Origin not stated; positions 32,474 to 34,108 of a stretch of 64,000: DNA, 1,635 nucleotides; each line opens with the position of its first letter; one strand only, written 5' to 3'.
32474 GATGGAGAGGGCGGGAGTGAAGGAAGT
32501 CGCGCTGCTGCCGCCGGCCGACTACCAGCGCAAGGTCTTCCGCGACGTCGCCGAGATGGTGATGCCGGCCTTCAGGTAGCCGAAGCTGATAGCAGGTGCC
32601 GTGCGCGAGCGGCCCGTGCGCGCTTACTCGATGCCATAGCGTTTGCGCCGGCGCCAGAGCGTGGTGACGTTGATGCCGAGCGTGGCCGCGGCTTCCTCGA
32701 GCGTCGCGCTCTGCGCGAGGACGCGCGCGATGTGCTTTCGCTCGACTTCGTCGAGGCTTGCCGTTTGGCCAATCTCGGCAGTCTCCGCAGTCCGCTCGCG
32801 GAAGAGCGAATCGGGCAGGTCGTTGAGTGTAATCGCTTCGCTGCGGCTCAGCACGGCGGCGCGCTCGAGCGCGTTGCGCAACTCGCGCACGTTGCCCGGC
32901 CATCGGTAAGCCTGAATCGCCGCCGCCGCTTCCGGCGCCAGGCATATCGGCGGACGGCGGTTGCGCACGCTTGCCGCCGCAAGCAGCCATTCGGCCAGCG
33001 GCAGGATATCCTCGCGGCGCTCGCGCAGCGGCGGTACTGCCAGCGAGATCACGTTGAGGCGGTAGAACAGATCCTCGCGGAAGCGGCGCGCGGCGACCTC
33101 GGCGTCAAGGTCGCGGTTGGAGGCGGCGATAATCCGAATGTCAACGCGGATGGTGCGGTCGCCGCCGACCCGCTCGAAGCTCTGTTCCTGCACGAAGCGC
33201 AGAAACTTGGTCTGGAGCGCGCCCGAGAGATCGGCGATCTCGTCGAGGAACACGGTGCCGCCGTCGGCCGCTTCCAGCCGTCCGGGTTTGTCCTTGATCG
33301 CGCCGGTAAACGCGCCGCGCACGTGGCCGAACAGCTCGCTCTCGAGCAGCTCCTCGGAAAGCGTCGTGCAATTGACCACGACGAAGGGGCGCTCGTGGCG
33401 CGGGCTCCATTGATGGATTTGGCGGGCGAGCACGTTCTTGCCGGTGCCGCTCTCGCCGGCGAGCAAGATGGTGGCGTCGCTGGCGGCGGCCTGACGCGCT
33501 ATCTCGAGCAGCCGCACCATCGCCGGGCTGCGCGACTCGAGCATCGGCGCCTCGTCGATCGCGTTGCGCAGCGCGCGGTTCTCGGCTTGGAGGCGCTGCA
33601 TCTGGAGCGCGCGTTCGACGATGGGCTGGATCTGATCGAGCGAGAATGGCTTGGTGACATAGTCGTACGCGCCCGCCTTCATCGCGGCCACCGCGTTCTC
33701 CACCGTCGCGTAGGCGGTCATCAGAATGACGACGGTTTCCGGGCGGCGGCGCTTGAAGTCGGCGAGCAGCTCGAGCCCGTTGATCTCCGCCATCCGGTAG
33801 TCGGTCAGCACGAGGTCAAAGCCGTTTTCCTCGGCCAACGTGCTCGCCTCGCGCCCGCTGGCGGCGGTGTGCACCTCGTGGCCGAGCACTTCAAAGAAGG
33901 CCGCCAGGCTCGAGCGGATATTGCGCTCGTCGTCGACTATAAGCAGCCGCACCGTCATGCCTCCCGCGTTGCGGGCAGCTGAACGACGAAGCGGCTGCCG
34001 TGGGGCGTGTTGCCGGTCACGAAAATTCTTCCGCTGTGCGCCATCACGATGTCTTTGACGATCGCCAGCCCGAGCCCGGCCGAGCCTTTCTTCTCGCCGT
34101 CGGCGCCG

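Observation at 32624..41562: kdpFABC operon wired to a split KdpD-N/USP sensor, a HAMP-PAS kinase and an NtrC-type sigma-54 activator instead of KdpD/KdpE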

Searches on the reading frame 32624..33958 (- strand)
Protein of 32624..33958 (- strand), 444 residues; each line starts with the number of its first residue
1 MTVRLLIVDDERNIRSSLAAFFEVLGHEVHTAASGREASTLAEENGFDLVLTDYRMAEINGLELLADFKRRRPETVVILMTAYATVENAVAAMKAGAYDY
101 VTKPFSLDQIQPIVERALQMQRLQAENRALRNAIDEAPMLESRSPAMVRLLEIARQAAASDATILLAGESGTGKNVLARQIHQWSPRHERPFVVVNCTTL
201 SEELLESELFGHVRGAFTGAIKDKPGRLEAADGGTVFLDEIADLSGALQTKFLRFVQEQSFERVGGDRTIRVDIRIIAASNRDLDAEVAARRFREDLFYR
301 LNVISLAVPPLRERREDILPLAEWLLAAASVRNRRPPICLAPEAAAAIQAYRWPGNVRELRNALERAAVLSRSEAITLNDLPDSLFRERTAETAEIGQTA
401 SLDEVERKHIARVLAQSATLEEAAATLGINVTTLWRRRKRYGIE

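Call 3: search_protein_families(library=pfam, proteins=[window:32624-33958:-], max_evalue=0.01)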
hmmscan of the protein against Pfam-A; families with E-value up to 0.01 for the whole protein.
window:32624-33958:- (444 aa): 15 families
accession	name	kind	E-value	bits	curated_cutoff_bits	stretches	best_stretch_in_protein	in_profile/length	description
PF00158.32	Sigma54_activat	-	3.9e-67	225.6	20.2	1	142-306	3-167/168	Sigma-54 interaction domain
PF00072.30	Response_reg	-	9.9e-29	100.2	30.2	1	6-113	2-109/111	Response regulator receiver domain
PF25601.1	AAA_lid_14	-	8.5e-24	83.6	27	1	312-393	1-82/87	AAA+ ATPase lid domain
PF14532.12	Sigma54_activ_2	-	9.5e-18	65.2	25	1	143-311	3-138/138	Sigma-54 interaction domain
PF07728.20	AAA_5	-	1.5e-08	35.2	22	1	164-282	2-123/139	AAA domain (dynein-related subfamily)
PF02954.25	HTH_8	-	6.8e-08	32.6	22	1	402-441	2-42/42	Bacterial regulatory protein, Fis family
PF00004.35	AAA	-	1.6e-06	29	21.2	1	164-297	1-127/131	ATPase family associated with various cellular activities (AAA)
PF07724.20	AAA_2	-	3.4e-06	27.7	27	1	162-290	4-133/166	AAA domain (Cdc48 subfamily)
PF13384.12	HTH_23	-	6.2e-06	26.3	24.6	1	402-441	2-41/50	Homeodomain-like domain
PF01078.27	Mg_chelatase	-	8.1e-05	22.6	20.3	0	157-187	18-48/207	Magnesium chelatase, subunit ChlI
PF13401.12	AAA_22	-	0.0002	22.1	27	1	162-201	6-45/130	AAA domain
PF20030.5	bpMoxR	-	0.00029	20.4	27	1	149-289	22-152/205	MoxR domain in the MoxR-vWA-beta-propeller ternary systems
PF18024.7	HTH_50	-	0.00067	19.7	27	1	402-443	8-49/50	Helix-turn-helix domain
PF13191.12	AAA_16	-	0.0012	19.8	32.6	1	144-252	6-116/167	AAA ATPase domain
PF00493.29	MCM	-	0.0027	17.3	23.3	1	158-260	54-149/224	MCM P-loop domain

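Call 40: search_protein_families(library=ncbifam, proteins=[window:32627-33958:-], max_evalue=0.001)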
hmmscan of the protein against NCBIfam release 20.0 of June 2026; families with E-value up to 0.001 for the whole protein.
window:32627-33958:- (444 aa): 116 families (the best 25 are shown)
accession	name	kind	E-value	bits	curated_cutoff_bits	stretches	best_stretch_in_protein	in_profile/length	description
NF008469.0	PRK11361.1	equivalog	7e-135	450.3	714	1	3-444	5-457/461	acetoacetate metabolism transcriptional regulator AtoC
TIGR01818.1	ntrC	equivalog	1.6e-120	403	558.6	1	6-418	2-415/463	nitrogen regulation protein NR(I)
TIGR02915.1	PEP_resp_reg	equivalog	4.9e-117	391.5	502.6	1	5-443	1-444/445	PEP-CTERM-box response regulator transcription factor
NF007689.0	PRK10365.1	equivalog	1.7e-114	383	760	1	3-435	6-436/441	sigma-54-dependent response regulator transcription factor ZraR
TIGR01817.1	nifA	equivalog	3e-107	359.6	528.85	1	105-408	162-462/534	nif-specific transcriptional activator NifA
NF051870.1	NAssimRespRegNtrX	equivalog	1e-106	357.6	600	1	5-398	4-398/452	nitrogen assimilation response regulator NtrX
NF041946.1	LuxO_transreg_Vib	equivalog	2.8e-106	356.1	800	1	8-409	2-403/463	quorum-sensing sigma-54 dependent transcriptional regulator LuxO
NF011695.0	PRK15115.1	equivalog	4.8e-104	348.6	763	1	3-436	7-431/445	two-component system response regulator GlrR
NF038308.1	RNA_repair_RtcR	equivalog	2.8e-99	333.4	650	1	31-427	59-496/530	RNA repair transcriptional activator RtcR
NF008176.1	PRK10923.1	equivalog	5.1e-98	328.7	620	1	5-415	6-415/469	nitrogen regulation protein NR(I)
NF050807.1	TransRegFlbDCaul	equivalog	2.1e-94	317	750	1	31-438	30-435/454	sigma-54-dependent transcriptional regulator FlbD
NF003451.0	PRK05022.1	equivalog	4.7e-94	315.9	476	1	117-443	169-510/512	nitric oxide reductase transcriptional regulator NorR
NF041552.1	TF_PrdR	equivalog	1.7e-92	310.7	795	1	136-441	265-576/577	sigma-54 dependent transcriptional regulator PrdR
NF049963.1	RespRegFlgRCampy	domain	5.1e-90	302.4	750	1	5-442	3-428/429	fla regulon two-component system response regulator FlgR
TIGR02329.1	propionate_PrpR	equivalog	9.7e-81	272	499.2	1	123-439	197-525/526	propionate catabolism operon regulatory protein PrpR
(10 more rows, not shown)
